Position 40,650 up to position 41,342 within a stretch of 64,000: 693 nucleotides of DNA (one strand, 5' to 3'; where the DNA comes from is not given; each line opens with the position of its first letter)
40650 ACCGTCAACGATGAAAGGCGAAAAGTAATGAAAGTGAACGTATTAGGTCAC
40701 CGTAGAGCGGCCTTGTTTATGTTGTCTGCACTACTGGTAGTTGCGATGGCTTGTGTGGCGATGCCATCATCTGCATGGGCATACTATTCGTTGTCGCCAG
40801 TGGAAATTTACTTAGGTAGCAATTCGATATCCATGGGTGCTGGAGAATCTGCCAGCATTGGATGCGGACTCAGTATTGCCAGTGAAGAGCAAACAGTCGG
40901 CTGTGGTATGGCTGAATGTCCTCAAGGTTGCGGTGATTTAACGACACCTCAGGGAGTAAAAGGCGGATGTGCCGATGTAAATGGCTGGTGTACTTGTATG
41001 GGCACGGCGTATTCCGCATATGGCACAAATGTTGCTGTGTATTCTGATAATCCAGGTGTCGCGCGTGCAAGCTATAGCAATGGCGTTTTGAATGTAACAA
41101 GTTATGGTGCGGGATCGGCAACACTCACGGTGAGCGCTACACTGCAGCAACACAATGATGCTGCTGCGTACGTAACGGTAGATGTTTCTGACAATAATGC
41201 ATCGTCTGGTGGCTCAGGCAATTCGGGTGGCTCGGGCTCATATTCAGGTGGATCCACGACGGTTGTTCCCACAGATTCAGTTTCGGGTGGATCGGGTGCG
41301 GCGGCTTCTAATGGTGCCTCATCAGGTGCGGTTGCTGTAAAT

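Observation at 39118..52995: Twelve translationally coupled genes linking three Cys-rich surface paralogs, DUF4418, two ABC systems and a BtuCDF/FecCD-type importer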

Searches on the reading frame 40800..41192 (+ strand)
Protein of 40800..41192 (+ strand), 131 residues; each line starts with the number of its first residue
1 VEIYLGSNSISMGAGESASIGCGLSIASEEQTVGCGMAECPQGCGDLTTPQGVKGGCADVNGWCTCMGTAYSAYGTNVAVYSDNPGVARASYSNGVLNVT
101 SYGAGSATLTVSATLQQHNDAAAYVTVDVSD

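Call 29: find_homologous_proteins(query=A2, max_evalue=0.001)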
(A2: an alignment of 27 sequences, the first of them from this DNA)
Query A2 (27 sequences) (131 aa, profile of the alignment): 45 proteins with E <= 0.001 among 2523 candidates.
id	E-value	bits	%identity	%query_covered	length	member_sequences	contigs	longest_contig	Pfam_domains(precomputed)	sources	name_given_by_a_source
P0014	1.4e-32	130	31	80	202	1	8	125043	-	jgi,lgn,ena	jgi:hypothetical protein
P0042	1.9e-32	130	27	88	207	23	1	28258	-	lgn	-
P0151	1.1e-31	127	37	56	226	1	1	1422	-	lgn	-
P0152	1.3e-31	127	27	85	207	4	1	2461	-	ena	-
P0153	2.4e-31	126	36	74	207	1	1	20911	-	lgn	-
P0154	2.4e-31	126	35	75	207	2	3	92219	-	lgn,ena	-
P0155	1.1e-30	124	26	85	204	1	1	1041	-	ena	-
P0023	1.2e-30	124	29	92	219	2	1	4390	-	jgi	-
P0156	1.2e-30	124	32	56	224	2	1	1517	-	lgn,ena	-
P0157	5.2e-30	122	27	90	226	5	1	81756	-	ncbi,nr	ncbi:MAG: hypothetical protein LKF76_01185 [Eggerthellaceae bacterium]|nr:hypothetical protein [Egge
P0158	1.1e-29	121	33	75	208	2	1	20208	-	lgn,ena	-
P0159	1.1e-29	121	37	57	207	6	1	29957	-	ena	-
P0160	5.4e-29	119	29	88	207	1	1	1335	-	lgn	-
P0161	1.1e-27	114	36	57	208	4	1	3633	-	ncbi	-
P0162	1.2e-27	114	38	57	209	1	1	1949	-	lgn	-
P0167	9.0e-21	92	25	95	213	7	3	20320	-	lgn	-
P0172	9.3e-20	89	26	93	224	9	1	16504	-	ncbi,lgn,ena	-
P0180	6.5e-17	80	29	57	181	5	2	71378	-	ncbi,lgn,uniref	ncbi:hypothetical protein [Olsenella phocaeensis]|uniref:hypothetical protein n=1 Tax=Olsenella phoc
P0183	3.3e-15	74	29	95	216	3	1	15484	-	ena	-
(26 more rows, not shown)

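Call 31: find_related_loci(query=A3, collection=genome_contigs, flank=10000)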
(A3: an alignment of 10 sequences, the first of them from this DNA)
Query A3 (131 aa) in genome_contigs; peptide patterns used: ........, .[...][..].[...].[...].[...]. (x = any residue, [..] = any of these).
90 stretches matched a pattern; 51 encode a relative of the query (tblastn E <= 1e-3); 51 distinct loci.
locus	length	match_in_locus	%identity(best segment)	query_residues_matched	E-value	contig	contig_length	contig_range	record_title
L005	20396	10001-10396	51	1-131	2e-36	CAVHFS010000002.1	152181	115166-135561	Subdoligranulum sp. CAG:314 isolate H07683-L1_cleanbin_000003 genome assembly, contig: Spades_H07683-L1_contig_10, whole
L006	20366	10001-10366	53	9-129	8e-37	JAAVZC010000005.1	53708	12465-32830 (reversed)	MAG: Eggerthellaceae bacterium isolate ABMPRH_67_1 k141_675363, whole genome shotgun sequence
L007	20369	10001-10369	51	10-131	8e-34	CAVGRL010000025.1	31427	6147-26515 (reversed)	Bacteroidaceae bacterium isolate G02651-L1_cleanbin_000009 genome assembly, contig: Spades_G02651-L1_contig_872, whole g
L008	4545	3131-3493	49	1-129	6e-31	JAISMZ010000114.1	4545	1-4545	MAG: Coriobacteriales bacterium isolate Im510_bin61 k119_399835, whole genome shotgun sequence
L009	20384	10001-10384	42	1-130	2e-30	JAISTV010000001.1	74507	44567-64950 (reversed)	MAG: Eubacteriales Family XIII. Incertae Sedis bacterium isolate Md513_bin33 k119_291297, whole genome shotgun sequence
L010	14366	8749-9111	46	1-129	3e-30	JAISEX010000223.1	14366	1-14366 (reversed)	MAG: Eubacteriales Family XIII. Incertae Sedis bacterium isolate Gx485_bin216 k119_2514709, whole genome shotgun sequenc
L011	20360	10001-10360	47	1-129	3e-30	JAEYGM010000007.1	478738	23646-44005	MAG: Bacillota bacterium isolate OH_HFB_289 k127_115869, whole genome shotgun sequence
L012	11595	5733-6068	46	10-130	6e-30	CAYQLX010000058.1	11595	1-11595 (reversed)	MAG TPA_asm: uncultured Coriobacteriaceae bacterium isolate binchicken_co323_306 genome assembly, contig: NODE_6218_leng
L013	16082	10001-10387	45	1-129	6e-28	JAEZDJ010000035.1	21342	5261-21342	MAG: Actinomycetes bacterium isolate OH_CBrB_283 k127_463502, whole genome shotgun sequence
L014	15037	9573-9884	48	19-130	3e-27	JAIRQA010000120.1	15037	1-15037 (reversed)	MAG: Coriobacteriales bacterium isolate Cf509_bin7 k119_1753019, whole genome shotgun sequence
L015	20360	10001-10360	43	1-129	4e-27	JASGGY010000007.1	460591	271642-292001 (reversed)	MAG: Oscillospiraceae bacterium isolate 5N110 JMF-2111-06-0005.ont.bin.110_6, whole genome shotgun sequence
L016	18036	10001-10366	47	1-130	4e-27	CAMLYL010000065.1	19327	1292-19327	MAG: uncultured Lachnospiraceae bacterium isolate ERR4303222_bin.74_MetaWRAP_v1.1_MAG genome assembly, contig: NODE_2595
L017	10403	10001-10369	47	1-131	7e-27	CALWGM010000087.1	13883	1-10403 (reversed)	MAG: uncultured Lachnospiraceae bacterium isolate E01__bin135 genome assembly, contig: E01__k127_5690373, whole genome s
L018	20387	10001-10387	44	1-130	3e-26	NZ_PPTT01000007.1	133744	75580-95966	Eggerthella sinensis strain DSM 16107 NODE_7, whole genome shotgun sequence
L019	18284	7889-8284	49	1-131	2e-31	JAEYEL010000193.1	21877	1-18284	MAG: Actinomycetes bacterium isolate OH_HFB_206 k127_591699, whole genome shotgun sequence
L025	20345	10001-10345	41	1-123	7e-24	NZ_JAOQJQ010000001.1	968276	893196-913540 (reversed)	Brotonthovivens ammoniilytica strain Sanger_109 .14207_7_10.1, whole genome shotgun sequence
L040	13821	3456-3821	45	1-130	3e-21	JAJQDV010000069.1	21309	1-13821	MAG: Clostridiales bacterium isolate MI.11_7 NODE_287_length_21309_cov_14.446316, whole genome shotgun sequence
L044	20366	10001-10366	42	1-130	6e-21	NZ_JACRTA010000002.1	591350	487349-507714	Lentihominibacter hominis strain NSJ-24 N24_ctg0002, whole genome shotgun sequence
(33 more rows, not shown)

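Call 37: search_protein_families(library=pfam, proteins=[L025:5216-5908:+, L025:5927-6505:+, L025:6605-7285:+, L025:7639-9792:+, L025:9869-11338:+, L025:12209-14428:+, L025:15363-16874:+, L025:17692-18435:+, L025:3909-4736:+, L025:4831-5223:+], max_evalue=0.01)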
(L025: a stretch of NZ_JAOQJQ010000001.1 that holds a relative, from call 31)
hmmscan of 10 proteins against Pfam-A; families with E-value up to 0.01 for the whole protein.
L025:5216-5908:+ (230 aa): 1 family
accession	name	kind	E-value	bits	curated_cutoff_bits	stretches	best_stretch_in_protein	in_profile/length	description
PF04172.21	LrgB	-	1.4e-80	270.1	25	1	16-226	1-211/214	LrgB-like family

L025:5927-6505:+ (192 aa): 2 families
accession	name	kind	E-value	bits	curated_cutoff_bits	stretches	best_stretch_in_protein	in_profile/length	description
PF13189.12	Cytidylate_kin2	-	9.7e-41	140.3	28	1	2-172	1-174/176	Cytidylate kinase-like family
PF01202.28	SKI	-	0.0041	17.7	22.1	0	10-36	2-28/159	Shikimate kinase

L025:6605-7285:+ (226 aa): 3 families
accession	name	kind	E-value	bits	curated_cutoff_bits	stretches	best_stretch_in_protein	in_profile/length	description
PF07729.17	FCD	-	5.2e-17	62.9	24.3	1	94-216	1-122/125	FCD domain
PF00392.27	GntR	-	5.3e-13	48.8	27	1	7-69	2-64/64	Bacterial regulatory proteins, gntR family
PF08279.18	HTH_11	-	0.0037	17.5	25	1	30-66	16-53/55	HTH domain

L025:7639-9792:+ (717 aa): 0 families

L025:9869-11338:+ (489 aa): 0 families

L025:12209-14428:+ (739 aa): 0 families

L025:15363-16874:+ (503 aa): 1 family
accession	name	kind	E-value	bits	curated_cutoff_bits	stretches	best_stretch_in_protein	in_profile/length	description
PF01497.23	Peripla_BP_2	-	7.3e-26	91.5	27.5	1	198-438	2-232/235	Periplasmic binding protein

L025:17692-18435:+ (247 aa): 2 families
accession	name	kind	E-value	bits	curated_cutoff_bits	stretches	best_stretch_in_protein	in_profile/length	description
PF04016.18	DUF364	-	2e-09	37.6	23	1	138-231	7-98/147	Putative heavy-metal chelation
PF13938.11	DUF4213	-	0.0029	18.3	23.5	1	65-108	30-75/75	Putative heavy-metal chelation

L025:3909-4736:+ (275 aa): 1 family
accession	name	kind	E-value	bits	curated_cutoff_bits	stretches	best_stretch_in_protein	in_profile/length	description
PF04018.18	VCA0040-like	-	2.9e-39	135.6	26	1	15-240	1-231/246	Undecaprenyl phosphate translocase-like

L025:4831-5223:+ (130 aa): 2 families
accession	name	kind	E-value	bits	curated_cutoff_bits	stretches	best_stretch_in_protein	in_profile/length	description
PF03788.19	LrgA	-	9.9e-31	106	28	1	25-116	2-93/94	LrgA family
PF03390.20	2HCT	-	0.0035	16.4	26.2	1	19-117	254-355/415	2-hydroxycarboxylate transporter family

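Call 38: search_protein_families(library=pfam, proteins=[L044:4490-7021:+, L044:7083-7892:+, L044:9063-9875:+, L044:9896-11116:+, L044:12005-14224:+, L044:15148-16644:+, L044:17534-19246:+, L044:19250-20005:+, L044:2989-4026:-, L044:1259-2191:+], max_evalue=0.01)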
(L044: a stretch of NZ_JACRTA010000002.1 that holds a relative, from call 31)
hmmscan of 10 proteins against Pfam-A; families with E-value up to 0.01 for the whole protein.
L044:4490-7021:+ (843 aa): 6 families
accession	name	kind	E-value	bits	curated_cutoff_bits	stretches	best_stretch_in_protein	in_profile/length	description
PF00122.25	E1-E2_ATPase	-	1.3e-54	184.9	28.1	1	241-419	2-180/181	E1-E2 ATPase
PF00702.32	Hydrolase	-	2e-35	123.4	26.4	1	437-651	2-190/191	haloacid dehalogenase-like hydrolase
PF00403.32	HMA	-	2.1e-31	108.5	24.8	2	4-61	2-62/62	Heavy-metal-associated domain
PF08282.18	Hydrolase_3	-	2.2e-05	24.8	20.9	1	634-672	205-243/255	haloacid dehalogenase-like hydrolase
PF19803.4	DUF6286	-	0.00015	22.7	35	0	785-825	36-76/108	Family of unknown function (DUF6286)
PF12710.13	HAD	-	0.0031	18.4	27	1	572-648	86-188/189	haloacid dehalogenase-like hydrolase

L044:7083-7892:+ (269 aa): 5 families
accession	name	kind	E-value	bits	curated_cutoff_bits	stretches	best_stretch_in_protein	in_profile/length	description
PF01522.26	Polysacc_deac_1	-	1.4e-41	141.8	23.1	1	76-200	2-123/124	Polysaccharide deacetylase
PF03065.20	Glyco_hydro_57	-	2.4e-06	27.5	21.2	1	61-202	50-170/291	Glycosyl hydrolase family 57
PF00884.28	Sulfatase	-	0.00091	19.1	25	1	116-252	20-149/301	Sulfatase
PF10096.14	DUF2334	-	0.0021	18.1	26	1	98-208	20-150/203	Uncharacterized protein conserved in bacteria (DUF2334)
PF13864.11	Enkurin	-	0.0048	17.8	23.6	0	146-168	65-87/92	Calmodulin-binding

L044:9063-9875:+ (270 aa): 1 family
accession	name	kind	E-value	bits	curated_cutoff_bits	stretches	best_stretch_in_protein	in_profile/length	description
PF21668.3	RPOC_hybrid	-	0.0086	16.3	27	0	105-157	8-56/102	DNA-directed RNA polymerase subunit beta', hybrid domain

L044:9896-11116:+ (406 aa): 0 families

L044:12005-14224:+ (739 aa): 0 families

L044:15148-16644:+ (498 aa): 1 family
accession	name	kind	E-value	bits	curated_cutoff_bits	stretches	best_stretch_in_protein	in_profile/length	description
PF01497.23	Peripla_BP_2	-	9.8e-26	91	27.5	1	195-435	2-232/235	Periplasmic binding protein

L044:17534-19246:+ (570 aa): 0 families

L044:19250-20005:+ (251 aa): 1 family
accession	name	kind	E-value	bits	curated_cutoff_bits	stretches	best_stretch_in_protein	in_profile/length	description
PF04016.18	DUF364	-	2e-07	31.2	23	1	141-221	9-84/147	Putative heavy-metal chelation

L044:2989-4026:- (345 aa): 2 families
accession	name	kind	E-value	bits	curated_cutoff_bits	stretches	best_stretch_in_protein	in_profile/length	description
PF03601.19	Cons_hypoth698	-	1.3e-84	284.1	24.5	1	13-323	2-303/304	Conserved hypothetical protein 698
PF03812.18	KdgT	-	4.2e-07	30.1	25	1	38-170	168-298/305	2-keto-3-deoxygluconate permease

L044:1259-2191:+ (310 aa): 1 family
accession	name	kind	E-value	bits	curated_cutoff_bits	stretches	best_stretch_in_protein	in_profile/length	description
PF01458.23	SUFBD_core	-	1.2e-23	84.2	27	1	89-308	17-232/232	SUF system FeS cluster assembly, SufBD core domain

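Call 47: predict_structure(alignment_id=A2)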
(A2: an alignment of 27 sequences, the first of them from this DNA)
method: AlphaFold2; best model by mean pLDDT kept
length: 131 residues; sequences in the alignment: 27
mean_pLDDT: 85.8   pTM: 0.74
mean pLDDT of the five models: 85.8, 82.5, 82.2, 82.1, 82.0
residues with pLDDT >= 90: 81; 70-90: 21; 50-70: 29; < 50: 0
segments of 3 or more residues with pLDDT < 50: none
pLDDT, mean of each block of 10 residues (from residue 1): 96 97 93 68 57 61 69 92 98 96 98 91 98 89
secondary structure, 60 per line:
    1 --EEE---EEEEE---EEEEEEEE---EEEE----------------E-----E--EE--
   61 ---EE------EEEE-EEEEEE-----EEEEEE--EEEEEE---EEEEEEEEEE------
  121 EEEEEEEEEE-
elements in order: E3-5 E9-13 E17-24 E28-31 E72-75 E77-82 E88-93 E96-101 E105-114 E121-130

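Call 51: fold_search(model_id=the predicted structure, library=pdb)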
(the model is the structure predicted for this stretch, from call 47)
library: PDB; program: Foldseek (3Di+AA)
matches with E <= 10: 1667; with E <= 0.001: 0
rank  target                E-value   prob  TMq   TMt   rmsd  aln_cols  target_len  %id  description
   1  4uid_B                2.1e-03  1.00  0.51  0.38  10.1       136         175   18  Crystal structure of the S-layer protein SbsC domains 4 and 5 (released 2016-04-13)
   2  4aq1_C                2.6e-03  1.00  0.39  0.09   9.5       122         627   19  Structure of the SbsB S-layer protein of Geobacillus stearothermophilus PV72p2 in complex with nanobody KB6 (released 2012-06-13)
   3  9hcj_10               3.4e-03  1.00  0.49  0.04   6.0       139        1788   14  D. discoideum nuclear pore complex (released 2024-12-25)
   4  8iyk_D                3.4e-03  1.00  0.44  0.26   9.3       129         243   16  Tail tip conformation 1 of phage lambda tail (released 2023-10-18)
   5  2l04_MODEL_1_A        4.2e-03  1.00  0.46  0.64   6.7       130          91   13  The Solution Structure of the C-terminal Ig-like Domain of the Bacteriophage Lambda Tail Tube Protein (released 2010-09-22)
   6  4uid_A                4.5e-03  1.00  0.51  0.34  10.0       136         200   18  Crystal structure of the S-layer protein SbsC domains 4 and 5 (released 2016-04-13)
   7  4aq1_A                5.0e-03  1.00  0.37  0.08   9.4       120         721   16  Structure of the SbsB S-layer protein of Geobacillus stearothermophilus PV72p2 in complex with nanobody KB6 (released 2012-06-13)
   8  9e99_J                6.5e-03  0.75  0.29  0.15  20.8       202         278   15  Cryo-EM reconstruction of Escherichia phage N4 capsid (released 2025-02-19)
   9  9e99_K                1.1e-02  0.63  0.29  0.15  23.4       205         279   15  Cryo-EM reconstruction of Escherichia phage N4 capsid (released 2025-02-19)
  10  1t0p_B                1.2e-02  1.00  0.45  0.63   3.4       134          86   10  Structural Basis of ICAM recognition by integrin alpahLbeta2 revealed in the complex structure of binding domains of I (released 2005-03-08)
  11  4exk_A                1.2e-02  1.00  0.41  0.13   9.9       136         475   11  A chimera protein containing MBP fused to the C-terminal domain of the uncharacterized protein STM14_2015 from Salmone (released 2012-08-08)
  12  4m03                  1.3e-02  0.84  0.35  0.28  20.2       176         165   10  C-terminal fragment(residues 576-751) of binding region of SraP (released 2014-06-18)
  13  8iyd_A                1.6e-02  1.00  0.41  0.24   9.0       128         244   16  Tail cap of phage lambda tail (released 2023-10-18)
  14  4uj7                  1.6e-02  1.00  0.51  0.33   7.3       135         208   18  Structure of the S-layer protein SbsC, domains 5-6 (released 2016-04-27)
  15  7r5k_10               1.7e-02  1.00  0.49  0.04   9.5       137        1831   14  Human nuclear pore complex (constricted) (released 2022-06-22)
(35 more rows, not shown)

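Call 78: search_protein_families(library=pfam, alignment_id=A2, max_evalue=0.1)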
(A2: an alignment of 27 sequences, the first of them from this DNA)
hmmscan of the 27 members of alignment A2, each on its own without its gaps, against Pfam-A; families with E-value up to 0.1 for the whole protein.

A. member 1, seq(131 aa): 1 family
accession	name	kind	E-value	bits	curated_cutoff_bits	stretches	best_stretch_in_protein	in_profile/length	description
PF20578.4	aBig_2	-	0.028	14.6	27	1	72-120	31-76/89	Atrophied bacterial Ig domain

B. families by the number of members that match (of 27 scanned): 14 families
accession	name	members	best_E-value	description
PF02368.24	Big_2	18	1.9e-06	Bacterial Ig-like domain (group 2)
PF13629.12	T2SS-T3SS_pil_N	6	0.00017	Pilus formation protein N terminal region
PF20578.4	aBig_2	4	0.0039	Atrophied bacterial Ig domain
PF24153.1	Meg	1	0.007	Maternally expressed gene family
PF17802.7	SpaA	1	0.011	Prealbumin-like fold domain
PF12749.12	Metallothio_Euk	1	0.03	Eukaryotic metallothionein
PF07482.16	DUF1522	1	0.032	Domain of Unknown Function (DUF1522)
PF00429.24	TLV_coat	1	0.033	ENV polyprotein (coat polyprotein)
PF01764.32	Lipase_3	1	0.037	Lipase (class 3)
PF21602.3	GldM_3rd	1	0.043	GldM third domain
PF13620.12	CarboxypepD_reg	1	0.051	Carboxypeptidase regulatory-like domain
PF06280.18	fn3_5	1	0.07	Fn3-like domain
PF13363.11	BetaGal_dom3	1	0.092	Beta-galactosidase, domain 3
PF16116.10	DUF4832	1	0.1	Domain of unknown function (DUF4832)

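Call 79: search_protein_families(library=pfam, proteins=[L007:1763-2641:-, L005:183-1298:+, L040:11538-12302:+, L006:1325-1843:-, L019:3737-6073:+, L044:17534-19246:+, L025:8467-9792:+], max_evalue=0.01)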
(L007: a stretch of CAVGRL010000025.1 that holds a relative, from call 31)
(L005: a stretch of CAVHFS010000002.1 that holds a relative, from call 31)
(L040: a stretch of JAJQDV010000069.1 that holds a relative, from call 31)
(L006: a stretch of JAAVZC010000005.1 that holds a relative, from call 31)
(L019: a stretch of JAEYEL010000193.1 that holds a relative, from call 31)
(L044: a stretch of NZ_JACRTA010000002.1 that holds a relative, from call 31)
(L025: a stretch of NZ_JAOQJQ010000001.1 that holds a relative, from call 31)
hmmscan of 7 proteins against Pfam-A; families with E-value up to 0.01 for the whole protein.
L007:1763-2641:- (293 aa): 2 families
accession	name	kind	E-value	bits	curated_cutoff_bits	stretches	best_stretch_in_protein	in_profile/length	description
PF01729.25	QRPTase_C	-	2.3e-31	109.3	23.1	1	114-288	1-168/169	Quinolinate phosphoribosyl transferase, C-terminal domain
PF02749.22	QRPTase_N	-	6.4e-17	62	27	1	29-112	1-82/82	Quinolinate phosphoribosyl transferase, N-terminal domain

L005:183-1298:+ (372 aa): 1 family
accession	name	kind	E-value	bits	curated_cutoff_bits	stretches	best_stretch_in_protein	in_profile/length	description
PF00403.32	HMA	-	1.8e-13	51.1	24.8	1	309-365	1-57/62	Heavy-metal-associated domain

L040:11538-12302:+ (255 aa): 1 family
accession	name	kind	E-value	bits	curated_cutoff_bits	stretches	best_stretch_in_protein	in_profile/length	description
PF04016.18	DUF364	-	1.6e-08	34.8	23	1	147-230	8-86/147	Putative heavy-metal chelation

L006:1325-1843:- (173 aa): 0 families

L019:3737-6073:+ (779 aa): 2 families
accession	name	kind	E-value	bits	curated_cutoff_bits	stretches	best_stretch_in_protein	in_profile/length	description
PF13306.12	LRR_5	-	1.4e-38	132.1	27.7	3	308-411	12-112/127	BspA type Leucine rich repeat region (6 copies)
PF13855.12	LRR_8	-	0.00072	19.7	27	0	318-357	13-53/61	Leucine rich repeat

L044:17534-19246:+ (570 aa): 0 families

L025:8467-9792:+ (441 aa): 0 families
